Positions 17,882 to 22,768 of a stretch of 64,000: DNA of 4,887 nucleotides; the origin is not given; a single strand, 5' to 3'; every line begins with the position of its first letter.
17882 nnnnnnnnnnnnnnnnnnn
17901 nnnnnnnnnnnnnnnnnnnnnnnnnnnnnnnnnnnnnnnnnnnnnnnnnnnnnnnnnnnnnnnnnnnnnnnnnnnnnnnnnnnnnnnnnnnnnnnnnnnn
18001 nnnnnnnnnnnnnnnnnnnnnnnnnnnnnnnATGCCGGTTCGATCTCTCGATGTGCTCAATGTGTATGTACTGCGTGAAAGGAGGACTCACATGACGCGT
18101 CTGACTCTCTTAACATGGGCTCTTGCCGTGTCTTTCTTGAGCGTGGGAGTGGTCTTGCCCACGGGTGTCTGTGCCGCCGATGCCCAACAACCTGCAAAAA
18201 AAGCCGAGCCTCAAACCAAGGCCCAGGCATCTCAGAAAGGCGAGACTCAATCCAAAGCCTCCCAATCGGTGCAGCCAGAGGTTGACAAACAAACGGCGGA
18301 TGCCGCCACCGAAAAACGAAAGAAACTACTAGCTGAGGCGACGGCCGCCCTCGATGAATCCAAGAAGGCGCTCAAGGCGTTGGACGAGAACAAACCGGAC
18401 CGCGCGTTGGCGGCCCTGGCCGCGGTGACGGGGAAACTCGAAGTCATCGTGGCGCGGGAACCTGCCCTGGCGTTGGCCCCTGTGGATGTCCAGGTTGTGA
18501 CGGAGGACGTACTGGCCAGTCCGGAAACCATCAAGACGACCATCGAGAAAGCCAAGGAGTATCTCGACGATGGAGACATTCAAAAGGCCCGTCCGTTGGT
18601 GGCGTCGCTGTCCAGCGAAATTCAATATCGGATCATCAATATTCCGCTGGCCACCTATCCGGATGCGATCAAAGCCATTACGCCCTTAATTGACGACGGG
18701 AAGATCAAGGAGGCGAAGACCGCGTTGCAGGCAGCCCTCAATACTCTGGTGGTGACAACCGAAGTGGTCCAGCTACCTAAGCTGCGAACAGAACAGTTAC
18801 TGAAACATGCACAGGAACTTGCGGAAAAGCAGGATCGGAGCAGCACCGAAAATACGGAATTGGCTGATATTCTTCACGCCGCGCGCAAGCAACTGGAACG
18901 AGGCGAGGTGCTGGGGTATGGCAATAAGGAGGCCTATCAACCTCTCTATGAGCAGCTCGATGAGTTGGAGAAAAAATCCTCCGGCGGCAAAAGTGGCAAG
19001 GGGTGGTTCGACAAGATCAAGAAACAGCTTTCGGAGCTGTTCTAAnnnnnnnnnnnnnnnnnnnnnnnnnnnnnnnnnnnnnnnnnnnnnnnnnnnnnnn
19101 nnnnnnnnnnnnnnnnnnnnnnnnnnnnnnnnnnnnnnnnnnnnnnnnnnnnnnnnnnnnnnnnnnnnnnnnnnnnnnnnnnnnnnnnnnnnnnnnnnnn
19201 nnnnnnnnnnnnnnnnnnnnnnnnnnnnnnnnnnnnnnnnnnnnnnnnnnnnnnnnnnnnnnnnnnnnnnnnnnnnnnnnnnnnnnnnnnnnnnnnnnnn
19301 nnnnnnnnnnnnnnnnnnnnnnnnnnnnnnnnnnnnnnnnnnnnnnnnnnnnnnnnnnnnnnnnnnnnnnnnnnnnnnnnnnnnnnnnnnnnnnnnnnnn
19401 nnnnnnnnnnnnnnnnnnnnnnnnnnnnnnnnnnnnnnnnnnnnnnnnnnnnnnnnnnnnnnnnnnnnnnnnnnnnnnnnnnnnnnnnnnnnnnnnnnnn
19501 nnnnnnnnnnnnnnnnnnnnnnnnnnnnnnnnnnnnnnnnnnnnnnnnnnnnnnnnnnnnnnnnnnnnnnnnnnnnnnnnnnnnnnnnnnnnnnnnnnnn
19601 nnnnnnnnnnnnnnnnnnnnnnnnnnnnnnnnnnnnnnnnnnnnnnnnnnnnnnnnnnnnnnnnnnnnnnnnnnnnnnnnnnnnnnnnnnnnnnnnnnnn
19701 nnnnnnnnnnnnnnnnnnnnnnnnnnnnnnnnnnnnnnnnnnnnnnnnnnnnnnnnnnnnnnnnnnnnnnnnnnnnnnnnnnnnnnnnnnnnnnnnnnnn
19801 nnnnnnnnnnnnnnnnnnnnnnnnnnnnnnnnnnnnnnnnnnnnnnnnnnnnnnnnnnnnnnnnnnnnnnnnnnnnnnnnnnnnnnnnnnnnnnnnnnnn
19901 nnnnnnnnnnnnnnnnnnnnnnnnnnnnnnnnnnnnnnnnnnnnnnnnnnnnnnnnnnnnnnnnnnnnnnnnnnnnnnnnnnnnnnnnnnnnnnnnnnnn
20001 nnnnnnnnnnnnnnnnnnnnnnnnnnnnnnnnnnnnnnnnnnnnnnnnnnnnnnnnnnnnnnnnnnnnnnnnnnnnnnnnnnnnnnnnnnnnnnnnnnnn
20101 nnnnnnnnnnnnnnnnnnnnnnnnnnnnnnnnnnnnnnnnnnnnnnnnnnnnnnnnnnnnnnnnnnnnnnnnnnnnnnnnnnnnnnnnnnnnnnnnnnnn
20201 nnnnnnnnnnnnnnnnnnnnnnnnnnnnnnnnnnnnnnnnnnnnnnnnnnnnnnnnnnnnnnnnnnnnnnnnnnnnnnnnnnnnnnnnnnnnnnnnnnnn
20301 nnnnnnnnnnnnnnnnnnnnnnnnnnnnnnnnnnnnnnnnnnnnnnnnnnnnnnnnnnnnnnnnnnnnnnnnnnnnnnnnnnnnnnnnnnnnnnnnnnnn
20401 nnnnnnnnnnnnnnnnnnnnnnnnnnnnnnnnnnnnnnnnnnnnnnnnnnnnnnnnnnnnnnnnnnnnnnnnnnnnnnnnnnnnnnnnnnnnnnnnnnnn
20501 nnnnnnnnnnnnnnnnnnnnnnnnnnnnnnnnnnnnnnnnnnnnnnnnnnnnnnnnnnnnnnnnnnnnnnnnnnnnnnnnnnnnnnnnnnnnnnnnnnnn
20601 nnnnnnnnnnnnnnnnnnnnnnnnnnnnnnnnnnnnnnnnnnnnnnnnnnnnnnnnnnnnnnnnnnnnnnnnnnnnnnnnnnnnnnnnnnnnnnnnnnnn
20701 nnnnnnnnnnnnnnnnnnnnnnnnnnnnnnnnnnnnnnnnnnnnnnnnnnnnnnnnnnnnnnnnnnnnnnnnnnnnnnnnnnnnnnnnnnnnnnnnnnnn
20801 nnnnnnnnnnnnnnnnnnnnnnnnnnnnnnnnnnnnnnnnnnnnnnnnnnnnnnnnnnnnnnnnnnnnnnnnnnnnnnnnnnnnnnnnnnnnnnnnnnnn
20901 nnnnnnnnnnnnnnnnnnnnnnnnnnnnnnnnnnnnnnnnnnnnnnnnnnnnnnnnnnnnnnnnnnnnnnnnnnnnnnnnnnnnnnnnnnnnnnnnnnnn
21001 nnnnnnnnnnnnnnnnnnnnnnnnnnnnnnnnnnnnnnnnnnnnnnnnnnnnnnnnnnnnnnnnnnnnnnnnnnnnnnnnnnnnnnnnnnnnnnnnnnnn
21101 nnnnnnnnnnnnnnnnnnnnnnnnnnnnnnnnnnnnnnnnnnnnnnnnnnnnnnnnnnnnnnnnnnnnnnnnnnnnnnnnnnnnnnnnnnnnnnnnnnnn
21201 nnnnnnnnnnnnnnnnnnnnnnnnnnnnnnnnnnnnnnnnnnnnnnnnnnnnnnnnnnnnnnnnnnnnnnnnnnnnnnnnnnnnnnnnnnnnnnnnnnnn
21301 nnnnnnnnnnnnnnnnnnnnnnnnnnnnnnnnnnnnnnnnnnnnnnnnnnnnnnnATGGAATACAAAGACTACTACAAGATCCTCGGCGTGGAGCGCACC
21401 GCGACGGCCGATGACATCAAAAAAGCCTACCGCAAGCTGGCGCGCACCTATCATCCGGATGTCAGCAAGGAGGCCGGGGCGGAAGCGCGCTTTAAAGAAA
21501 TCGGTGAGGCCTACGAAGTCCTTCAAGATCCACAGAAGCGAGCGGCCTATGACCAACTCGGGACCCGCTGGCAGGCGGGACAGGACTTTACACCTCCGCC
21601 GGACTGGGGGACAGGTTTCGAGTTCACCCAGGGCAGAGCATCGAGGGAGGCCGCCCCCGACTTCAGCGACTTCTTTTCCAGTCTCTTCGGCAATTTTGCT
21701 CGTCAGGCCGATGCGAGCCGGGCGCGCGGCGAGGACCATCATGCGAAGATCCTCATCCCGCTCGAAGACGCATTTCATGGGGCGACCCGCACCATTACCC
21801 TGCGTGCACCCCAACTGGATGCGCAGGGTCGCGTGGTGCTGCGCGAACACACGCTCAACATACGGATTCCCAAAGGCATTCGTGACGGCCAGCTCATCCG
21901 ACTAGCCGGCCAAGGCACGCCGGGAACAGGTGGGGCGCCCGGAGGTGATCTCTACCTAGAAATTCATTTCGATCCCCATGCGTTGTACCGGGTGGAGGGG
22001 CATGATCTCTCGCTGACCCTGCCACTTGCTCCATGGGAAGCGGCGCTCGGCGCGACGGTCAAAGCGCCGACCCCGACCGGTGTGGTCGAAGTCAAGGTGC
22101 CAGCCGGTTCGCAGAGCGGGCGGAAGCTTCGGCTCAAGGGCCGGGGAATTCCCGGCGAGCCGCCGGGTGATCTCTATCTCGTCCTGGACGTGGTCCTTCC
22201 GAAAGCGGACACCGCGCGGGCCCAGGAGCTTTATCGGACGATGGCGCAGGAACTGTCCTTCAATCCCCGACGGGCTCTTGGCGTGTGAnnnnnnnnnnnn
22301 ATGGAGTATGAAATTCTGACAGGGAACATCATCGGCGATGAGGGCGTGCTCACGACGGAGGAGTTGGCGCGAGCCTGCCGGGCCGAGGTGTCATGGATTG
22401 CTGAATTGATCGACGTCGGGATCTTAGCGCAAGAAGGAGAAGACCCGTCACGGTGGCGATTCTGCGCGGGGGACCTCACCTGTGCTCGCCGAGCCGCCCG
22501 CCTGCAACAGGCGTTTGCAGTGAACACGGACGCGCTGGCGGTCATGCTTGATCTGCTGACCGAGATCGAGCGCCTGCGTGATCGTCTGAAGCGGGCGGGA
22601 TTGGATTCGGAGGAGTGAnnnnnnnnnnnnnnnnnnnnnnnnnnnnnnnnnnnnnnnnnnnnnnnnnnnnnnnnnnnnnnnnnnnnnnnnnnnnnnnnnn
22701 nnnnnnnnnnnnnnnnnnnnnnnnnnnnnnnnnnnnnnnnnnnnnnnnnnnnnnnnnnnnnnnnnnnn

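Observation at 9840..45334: Split target-site duplication reveals a 29-kb transposon-mediated inversion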

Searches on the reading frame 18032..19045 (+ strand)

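Call 12: search_protein_families(library=pfam, proteins=[window:18032-19045:+], max_evalue=0.001)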
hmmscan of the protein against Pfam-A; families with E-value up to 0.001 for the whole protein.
window:18032-19045:+ (337 aa): 1 family
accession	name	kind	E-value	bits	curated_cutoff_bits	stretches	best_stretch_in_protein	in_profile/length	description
PF10938.13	YfdX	-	2.6e-37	128.5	26.6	1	106-244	1-148/149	YfdX protein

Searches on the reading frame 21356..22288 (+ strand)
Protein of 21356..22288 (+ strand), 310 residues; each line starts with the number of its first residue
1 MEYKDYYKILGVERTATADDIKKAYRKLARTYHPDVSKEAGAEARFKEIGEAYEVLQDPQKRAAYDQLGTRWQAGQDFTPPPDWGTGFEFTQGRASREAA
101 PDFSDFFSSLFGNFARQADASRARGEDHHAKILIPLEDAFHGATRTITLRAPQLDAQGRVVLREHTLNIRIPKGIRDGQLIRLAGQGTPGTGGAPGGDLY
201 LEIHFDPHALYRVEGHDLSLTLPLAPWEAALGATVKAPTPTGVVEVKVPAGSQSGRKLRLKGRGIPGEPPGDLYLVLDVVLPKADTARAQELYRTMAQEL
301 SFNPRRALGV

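Call 12: search_protein_families(library=pfam, proteins=[window:21356-22288:+], max_evalue=0.001)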
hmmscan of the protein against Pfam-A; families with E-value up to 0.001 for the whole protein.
window:21356-22288:+ (310 aa): 2 families
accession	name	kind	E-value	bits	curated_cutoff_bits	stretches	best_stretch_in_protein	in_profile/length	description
PF01556.23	DnaJ_C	-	5e-40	137.5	26.6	1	130-282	3-152/152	DnaJ C terminal domain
PF00226.36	DnaJ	-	1.3e-27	96.1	27.8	1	5-66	1-63/63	DnaJ domain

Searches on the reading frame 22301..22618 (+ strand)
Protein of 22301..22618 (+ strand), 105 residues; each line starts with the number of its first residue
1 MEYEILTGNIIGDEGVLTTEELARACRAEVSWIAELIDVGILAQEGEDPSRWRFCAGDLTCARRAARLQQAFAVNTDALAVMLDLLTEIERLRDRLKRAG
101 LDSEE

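Call 12: search_protein_families(library=pfam, proteins=[window:22301-22618:+], max_evalue=0.001)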
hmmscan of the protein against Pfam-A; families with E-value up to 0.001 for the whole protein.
window:22301-22618:+ (105 aa): 1 family
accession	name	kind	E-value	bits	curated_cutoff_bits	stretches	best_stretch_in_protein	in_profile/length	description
PF13591.12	MerR_2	-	7.3e-14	51.8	29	1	17-97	1-80/84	MerR HTH family regulatory protein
